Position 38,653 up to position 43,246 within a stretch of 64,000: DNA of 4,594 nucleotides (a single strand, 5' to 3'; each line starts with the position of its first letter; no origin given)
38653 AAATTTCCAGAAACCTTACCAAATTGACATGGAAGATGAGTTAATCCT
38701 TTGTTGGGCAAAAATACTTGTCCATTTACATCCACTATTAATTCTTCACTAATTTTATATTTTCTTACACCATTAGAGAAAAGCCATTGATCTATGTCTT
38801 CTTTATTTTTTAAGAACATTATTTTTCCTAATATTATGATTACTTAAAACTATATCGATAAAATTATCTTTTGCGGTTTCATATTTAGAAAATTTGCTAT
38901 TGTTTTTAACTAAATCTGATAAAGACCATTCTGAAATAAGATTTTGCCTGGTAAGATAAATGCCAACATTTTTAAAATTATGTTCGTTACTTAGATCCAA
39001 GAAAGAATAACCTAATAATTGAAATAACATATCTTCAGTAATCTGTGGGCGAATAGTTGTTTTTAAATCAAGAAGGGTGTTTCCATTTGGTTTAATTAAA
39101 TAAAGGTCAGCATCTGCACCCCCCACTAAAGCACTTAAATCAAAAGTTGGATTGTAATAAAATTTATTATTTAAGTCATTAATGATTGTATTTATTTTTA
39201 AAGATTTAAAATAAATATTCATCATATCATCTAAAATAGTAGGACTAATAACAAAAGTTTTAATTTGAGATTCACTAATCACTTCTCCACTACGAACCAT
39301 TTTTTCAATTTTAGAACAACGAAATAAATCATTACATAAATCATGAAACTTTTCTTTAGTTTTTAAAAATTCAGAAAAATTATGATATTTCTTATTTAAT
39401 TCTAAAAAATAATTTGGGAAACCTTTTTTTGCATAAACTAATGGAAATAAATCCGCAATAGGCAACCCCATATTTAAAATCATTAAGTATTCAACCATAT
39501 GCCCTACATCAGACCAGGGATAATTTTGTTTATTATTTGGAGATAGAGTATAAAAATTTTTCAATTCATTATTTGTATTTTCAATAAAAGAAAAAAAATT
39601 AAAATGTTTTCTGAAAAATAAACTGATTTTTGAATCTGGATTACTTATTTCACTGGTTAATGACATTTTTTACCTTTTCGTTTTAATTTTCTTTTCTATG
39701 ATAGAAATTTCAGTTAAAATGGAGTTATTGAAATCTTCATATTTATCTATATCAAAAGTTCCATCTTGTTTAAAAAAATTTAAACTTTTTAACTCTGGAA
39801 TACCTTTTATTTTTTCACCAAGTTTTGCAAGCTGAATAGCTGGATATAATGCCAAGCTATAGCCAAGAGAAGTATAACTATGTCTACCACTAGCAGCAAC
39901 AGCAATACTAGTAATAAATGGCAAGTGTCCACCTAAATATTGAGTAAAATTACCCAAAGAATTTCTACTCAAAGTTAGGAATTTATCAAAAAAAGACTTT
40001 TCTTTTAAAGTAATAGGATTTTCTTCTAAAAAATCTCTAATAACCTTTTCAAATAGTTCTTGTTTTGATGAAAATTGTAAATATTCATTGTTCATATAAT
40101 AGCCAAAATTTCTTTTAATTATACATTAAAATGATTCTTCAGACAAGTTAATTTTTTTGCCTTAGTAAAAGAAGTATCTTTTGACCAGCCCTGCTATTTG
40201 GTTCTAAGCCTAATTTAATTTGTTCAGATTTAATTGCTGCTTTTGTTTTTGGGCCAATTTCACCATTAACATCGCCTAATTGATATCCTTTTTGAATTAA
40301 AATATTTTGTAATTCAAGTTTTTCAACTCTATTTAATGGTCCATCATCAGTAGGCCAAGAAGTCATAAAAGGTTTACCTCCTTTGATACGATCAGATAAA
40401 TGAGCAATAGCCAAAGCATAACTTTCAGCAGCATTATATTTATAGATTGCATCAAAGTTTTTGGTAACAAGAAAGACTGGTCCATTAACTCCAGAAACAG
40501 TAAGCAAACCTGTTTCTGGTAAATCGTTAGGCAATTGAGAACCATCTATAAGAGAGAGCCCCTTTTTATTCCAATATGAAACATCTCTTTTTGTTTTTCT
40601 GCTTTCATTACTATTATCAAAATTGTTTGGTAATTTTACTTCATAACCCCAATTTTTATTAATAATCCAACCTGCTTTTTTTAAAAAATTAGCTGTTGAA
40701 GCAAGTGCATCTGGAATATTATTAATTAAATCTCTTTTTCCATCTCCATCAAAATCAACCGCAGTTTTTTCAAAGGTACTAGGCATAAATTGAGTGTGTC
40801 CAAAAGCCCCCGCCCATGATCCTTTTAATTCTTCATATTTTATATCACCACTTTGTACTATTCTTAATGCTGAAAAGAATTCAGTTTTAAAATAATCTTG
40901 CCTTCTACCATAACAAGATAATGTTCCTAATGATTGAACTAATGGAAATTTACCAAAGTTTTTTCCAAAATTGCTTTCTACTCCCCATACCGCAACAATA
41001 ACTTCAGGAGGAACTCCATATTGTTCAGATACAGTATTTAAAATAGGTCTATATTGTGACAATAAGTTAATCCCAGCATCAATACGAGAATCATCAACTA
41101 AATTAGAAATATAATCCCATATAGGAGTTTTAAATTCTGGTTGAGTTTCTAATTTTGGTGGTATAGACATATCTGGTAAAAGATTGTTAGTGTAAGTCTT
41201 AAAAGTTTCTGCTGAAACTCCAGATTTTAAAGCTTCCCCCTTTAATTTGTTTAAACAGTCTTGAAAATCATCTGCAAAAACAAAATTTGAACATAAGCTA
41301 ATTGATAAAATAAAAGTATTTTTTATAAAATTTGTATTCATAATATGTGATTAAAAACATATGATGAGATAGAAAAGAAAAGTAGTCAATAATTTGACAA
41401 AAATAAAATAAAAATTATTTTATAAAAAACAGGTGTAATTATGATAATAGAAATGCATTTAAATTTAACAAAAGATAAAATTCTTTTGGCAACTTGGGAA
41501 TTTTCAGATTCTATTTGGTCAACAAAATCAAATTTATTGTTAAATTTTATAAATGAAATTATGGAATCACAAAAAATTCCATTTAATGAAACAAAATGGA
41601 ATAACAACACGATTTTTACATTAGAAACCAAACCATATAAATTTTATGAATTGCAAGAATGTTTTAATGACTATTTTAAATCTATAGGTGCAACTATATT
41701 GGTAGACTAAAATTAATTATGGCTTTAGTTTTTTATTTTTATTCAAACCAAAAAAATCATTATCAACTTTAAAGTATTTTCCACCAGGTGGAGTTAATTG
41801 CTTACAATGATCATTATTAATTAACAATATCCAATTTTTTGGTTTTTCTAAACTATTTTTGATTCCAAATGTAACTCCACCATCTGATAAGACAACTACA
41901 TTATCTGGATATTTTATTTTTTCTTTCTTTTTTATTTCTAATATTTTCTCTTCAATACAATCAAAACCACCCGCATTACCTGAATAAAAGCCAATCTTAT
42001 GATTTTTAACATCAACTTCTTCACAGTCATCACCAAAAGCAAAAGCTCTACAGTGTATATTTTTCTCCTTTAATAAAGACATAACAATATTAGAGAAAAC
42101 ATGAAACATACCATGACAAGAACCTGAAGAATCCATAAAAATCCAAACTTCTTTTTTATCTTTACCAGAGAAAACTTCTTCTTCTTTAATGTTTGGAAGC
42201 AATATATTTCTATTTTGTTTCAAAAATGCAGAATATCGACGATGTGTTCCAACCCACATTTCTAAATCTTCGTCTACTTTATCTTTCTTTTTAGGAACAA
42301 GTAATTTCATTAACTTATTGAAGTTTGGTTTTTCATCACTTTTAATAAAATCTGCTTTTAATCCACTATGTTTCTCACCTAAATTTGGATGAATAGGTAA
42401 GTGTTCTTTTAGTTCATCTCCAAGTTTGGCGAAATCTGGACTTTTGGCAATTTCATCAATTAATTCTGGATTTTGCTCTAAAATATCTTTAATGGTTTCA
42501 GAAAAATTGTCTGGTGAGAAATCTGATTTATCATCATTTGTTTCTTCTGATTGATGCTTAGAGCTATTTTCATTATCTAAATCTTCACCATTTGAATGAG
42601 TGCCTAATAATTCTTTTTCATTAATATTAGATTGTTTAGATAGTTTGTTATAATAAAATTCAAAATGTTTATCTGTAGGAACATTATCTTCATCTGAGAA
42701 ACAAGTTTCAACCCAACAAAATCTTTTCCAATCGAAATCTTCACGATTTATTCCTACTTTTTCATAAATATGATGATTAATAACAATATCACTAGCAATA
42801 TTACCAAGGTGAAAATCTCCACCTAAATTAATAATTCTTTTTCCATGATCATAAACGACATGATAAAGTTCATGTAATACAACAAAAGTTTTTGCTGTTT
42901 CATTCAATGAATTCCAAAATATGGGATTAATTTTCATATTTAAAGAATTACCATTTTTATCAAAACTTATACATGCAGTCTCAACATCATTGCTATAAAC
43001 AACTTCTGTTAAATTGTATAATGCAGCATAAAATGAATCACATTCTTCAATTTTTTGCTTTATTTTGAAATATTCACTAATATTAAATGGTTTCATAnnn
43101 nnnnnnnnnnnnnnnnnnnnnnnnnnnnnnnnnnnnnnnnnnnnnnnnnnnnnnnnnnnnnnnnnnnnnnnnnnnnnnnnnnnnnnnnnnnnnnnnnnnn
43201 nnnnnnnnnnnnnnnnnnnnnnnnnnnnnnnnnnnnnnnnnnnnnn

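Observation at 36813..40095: Tightly overlapping six-gene operon of unknown proteins including an LRR-like repeat protein and a putative PD-(D/E)xK-fold protein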

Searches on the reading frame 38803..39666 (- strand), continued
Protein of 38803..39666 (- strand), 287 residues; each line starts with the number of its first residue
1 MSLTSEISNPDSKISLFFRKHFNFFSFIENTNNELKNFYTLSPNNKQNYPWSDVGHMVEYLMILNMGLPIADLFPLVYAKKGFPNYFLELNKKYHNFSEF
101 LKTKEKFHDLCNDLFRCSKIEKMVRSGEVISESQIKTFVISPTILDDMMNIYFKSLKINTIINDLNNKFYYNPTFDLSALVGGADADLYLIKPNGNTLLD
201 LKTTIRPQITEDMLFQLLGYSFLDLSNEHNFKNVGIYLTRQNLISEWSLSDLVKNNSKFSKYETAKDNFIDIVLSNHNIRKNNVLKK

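Call 85: find_related_loci(query=A2, collection=viral_contigs, flank=6000)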
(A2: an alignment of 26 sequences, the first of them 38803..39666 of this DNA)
Query A2 (287 aa) in viral_contigs; peptide patterns used: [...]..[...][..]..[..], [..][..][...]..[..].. (x = any residue, [..] = any of these).
62 stretches matched a pattern; 1 encode a relative of the query (tblastn E <= 1e-3); 1 distinct loci.
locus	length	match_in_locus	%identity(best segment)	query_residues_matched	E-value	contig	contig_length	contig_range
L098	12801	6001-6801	28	1-254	2e-20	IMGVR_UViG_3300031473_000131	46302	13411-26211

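Call 90: find_related_loci(query=A2, collection=metagenome_contigs, flank=6000)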
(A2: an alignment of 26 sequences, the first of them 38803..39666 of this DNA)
Query A2 (287 aa) in metagenome_contigs; peptide patterns used: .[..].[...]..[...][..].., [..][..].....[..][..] (x = any residue, [..] = any of these).
508 stretches matched a pattern; 342 encode a relative of the query (tblastn E <= 1e-3); the best 80 are kept; 80 distinct loci.
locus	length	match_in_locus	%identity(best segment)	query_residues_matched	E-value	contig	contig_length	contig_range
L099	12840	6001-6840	56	1-281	7e-103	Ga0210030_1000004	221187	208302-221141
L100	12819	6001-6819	56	1-273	2e-97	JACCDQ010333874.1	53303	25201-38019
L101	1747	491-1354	28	1-253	4e-25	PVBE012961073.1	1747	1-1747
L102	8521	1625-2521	26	1-275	2e-24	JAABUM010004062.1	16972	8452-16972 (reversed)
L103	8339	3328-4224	26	1-275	2e-24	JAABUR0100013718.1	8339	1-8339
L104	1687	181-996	28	1-254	5e-24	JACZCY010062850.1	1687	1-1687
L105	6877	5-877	27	9-275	6e-23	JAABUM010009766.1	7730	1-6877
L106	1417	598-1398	27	11-253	1e-22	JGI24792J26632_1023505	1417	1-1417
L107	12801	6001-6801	27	11-253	3e-22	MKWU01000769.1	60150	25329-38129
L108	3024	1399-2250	27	1-255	7e-22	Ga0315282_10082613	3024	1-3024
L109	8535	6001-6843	28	1-255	8e-22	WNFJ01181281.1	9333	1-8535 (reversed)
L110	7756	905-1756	27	1-255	8e-22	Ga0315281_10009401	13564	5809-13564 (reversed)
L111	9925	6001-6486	34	121-273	4e-21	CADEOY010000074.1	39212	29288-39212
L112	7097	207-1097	24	1-271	5e-21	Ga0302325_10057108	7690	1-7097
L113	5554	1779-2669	25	1-271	6e-20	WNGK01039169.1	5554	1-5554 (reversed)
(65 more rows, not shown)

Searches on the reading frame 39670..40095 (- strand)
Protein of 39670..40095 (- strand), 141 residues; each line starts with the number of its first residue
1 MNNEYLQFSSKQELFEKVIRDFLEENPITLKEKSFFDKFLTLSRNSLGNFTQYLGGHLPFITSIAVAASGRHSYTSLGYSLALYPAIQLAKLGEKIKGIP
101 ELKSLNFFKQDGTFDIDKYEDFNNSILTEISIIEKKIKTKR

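Call 4: search_protein_families(library=pfam, proteins=[window:39670-40095:-], max_evalue=1)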
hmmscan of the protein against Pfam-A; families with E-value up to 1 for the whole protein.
window:39670-40095:- (141 aa): 1 family
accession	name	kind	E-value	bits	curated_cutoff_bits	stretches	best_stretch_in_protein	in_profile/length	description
PF13623.11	SurA_N_2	-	0.12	12.7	28.5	1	91-122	114-144/145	SurA-like N-terminal domain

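Call 5: search_protein_families(library=phrogs, proteins=[window:39670-40095:-], max_evalue=0.1)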
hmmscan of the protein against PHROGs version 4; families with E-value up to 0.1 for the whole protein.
window:39670-40095:- (141 aa): 0 families

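Call 7: search_protein_families(library=padloc, proteins=[window:39670-40095:-], max_evalue=0.1)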
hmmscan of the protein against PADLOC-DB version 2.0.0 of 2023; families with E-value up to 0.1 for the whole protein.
window:39670-40095:- (141 aa): 0 families

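Call 40: find_homologous_proteins(query=window:39670-40095:-, max_evalue=0.001)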
Query window:39670-40095:- (141 aa): 2 proteins with E <= 0.001 among 25 candidates.
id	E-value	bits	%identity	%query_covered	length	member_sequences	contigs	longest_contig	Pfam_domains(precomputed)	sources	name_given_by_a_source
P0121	5.6e-85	300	100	100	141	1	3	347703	-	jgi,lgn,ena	jgi:hypothetical protein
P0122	5.0e-71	255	82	100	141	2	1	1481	-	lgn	-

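Call 73: list_cluster_members(proteins=[window:39670-40095:-, window:38070-38819:-, window:37771-38016:-, window:37280-37732:-, window:36813-37283:-, window:36103-36753:-, window:18892-20646:-])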
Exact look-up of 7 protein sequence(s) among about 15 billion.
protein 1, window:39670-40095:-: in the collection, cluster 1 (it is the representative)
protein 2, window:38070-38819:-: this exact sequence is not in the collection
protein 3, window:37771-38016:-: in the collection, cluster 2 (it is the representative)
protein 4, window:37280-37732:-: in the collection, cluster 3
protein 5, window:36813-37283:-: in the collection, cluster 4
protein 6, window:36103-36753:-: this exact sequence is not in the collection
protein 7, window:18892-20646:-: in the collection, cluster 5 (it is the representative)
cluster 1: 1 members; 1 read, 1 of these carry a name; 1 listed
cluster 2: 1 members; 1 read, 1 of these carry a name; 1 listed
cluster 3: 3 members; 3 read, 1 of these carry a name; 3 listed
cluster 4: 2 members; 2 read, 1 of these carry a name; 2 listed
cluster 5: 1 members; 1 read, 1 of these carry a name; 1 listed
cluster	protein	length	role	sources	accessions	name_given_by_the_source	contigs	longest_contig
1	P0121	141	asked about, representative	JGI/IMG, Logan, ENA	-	hypothetical protein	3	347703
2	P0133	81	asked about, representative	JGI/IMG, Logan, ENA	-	hypothetical protein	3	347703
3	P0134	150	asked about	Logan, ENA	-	-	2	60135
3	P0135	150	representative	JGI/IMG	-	hypothetical protein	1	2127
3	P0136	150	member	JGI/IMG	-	-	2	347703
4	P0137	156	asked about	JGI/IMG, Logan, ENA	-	-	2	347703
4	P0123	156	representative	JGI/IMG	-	hypothetical protein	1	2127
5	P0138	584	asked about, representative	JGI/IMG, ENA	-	molecular chaperone DnaK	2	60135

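Call 74: search_protein_families(library=ncbifam, proteins=[window:39670-40095:-], max_evalue=0.05)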
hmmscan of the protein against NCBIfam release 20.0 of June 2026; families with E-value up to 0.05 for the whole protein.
window:39670-40095:- (141 aa): 0 families

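Call 95: find_encoding_contigs(protein=P0135, flank=3000, max_places=3)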
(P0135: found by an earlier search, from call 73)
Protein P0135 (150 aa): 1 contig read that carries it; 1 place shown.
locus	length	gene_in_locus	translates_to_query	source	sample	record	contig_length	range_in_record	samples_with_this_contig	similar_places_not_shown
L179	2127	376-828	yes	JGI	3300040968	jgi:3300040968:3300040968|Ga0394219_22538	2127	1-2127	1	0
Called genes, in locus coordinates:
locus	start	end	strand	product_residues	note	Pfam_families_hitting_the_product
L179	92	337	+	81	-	-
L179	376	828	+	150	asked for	-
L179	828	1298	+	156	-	-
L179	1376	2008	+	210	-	-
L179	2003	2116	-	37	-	-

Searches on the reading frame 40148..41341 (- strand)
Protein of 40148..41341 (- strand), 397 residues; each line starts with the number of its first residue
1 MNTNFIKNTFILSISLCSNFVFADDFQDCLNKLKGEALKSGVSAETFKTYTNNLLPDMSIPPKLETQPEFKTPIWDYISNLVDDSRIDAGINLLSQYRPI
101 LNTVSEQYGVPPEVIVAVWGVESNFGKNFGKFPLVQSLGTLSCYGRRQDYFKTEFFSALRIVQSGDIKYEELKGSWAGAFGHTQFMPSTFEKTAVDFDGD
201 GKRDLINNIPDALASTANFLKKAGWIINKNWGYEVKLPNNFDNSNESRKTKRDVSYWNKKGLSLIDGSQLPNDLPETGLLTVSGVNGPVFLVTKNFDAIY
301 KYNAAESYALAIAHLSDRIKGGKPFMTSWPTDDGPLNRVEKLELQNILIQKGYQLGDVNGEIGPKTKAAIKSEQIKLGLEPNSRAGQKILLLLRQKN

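Call 4: search_protein_families(library=pfam, proteins=[window:40148-41341:-], max_evalue=1)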
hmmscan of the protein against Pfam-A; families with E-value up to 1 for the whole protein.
window:40148-41341:- (397 aa): 6 families
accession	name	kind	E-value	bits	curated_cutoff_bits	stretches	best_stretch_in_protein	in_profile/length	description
PF13406.11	SLT_2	-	3.8e-103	345.2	24.3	1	26-317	2-292/292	Transglycosylase SLT domain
PF01471.23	PG_binding_1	-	1.9e-06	28.4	23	1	343-390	7-54/57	Putative peptidoglycan binding domain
PF01464.25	SLT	-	0.0047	16.9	21.3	0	104-128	6-30/117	Transglycosylase SLT domain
PF01832.25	Glucosaminidase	-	0.028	15.5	30.2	1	100-128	3-31/123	Mannosyl-glycoprotein endo-beta-N-acetylglucosaminidase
PF09374.15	PG_binding_3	-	0.13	12.9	24.6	1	344-371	6-32/76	Predicted Peptidoglycan domain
PF05382.19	Amidase_5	-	0.14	12.5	21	0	162-185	73-96/142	Bacteriophage peptidoglycan hydrolase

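Call 5: search_protein_families(library=phrogs, proteins=[window:40148-41341:-], max_evalue=0.1)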
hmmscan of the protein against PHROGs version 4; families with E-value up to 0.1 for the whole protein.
window:40148-41341:- (397 aa): 6 families
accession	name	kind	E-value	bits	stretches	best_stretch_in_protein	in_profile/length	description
phrog_2013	-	tail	0.00031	20.6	1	75-128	458-499/657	lytic tail protein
phrog_1224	-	head and packaging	0.00079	19.8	1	343-395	15-66/438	endolysin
phrog_342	-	head and packaging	0.0047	15.9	0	94-128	12-46/1235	internal virion protein with endolysin domain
phrog_17001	-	lysis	0.006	17.2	1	340-376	3-39/265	endolysin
phrog_2649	-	lysis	0.012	16.4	1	343-390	186-232/261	endolysin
phrog_3513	-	lysis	0.018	14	1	92-129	645-682/1434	endolysin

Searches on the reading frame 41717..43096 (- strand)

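Call 4: search_protein_families(library=pfam, proteins=[window:41717-43096:-], max_evalue=1)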
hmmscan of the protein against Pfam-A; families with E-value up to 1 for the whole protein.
window:41717-43096:- (459 aa): 6 families
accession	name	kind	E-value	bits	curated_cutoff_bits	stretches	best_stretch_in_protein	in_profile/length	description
PF13203.12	DUF2201_N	-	5.7e-08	33.1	23.2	1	13-113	10-102/271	Putative metallopeptidase domain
PF05762.20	VWA_CoxE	-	0.00081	19.3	26.4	1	313-359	54-101/222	VWA domain containing CoxE-like protein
PF18894.6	PhageMetallopep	-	0.012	16.2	23.7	1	56-86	69-100/134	Putative phage metallopeptidase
PF05061.18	Pox_A11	-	0.072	12.8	25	1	130-197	15-73/315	Poxvirus A11 Protein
PF08984.16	DUF1858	-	0.095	13.3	32.2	1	197-227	2-31/59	Domain of unknown function (DUF1858)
PF06114.19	Peptidase_M78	-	0.11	12.7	22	1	63-88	36-61/123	IrrE N-terminal-like domain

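Call 5: search_protein_families(library=phrogs, proteins=[window:41717-43096:-], max_evalue=0.1)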
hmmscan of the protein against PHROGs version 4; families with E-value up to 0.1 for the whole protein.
window:41717-43096:- (459 aa): 3 families
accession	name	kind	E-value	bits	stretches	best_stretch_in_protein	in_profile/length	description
phrog_1314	-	DNA, RNA and nucleotide metabolism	6.9e-21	75.8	2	21-192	29-180/394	HNH endonuclease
phrog_21738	-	unknown function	0.00023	21.9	1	21-87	106-173/311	-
phrog_87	-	other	0.00053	20.8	1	48-86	64-102/227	metallo-protease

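Call 7: search_protein_families(library=padloc, proteins=[window:41717-43096:-], max_evalue=0.1)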
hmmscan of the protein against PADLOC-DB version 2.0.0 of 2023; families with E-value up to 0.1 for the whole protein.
window:41717-43096:- (459 aa): 0 families
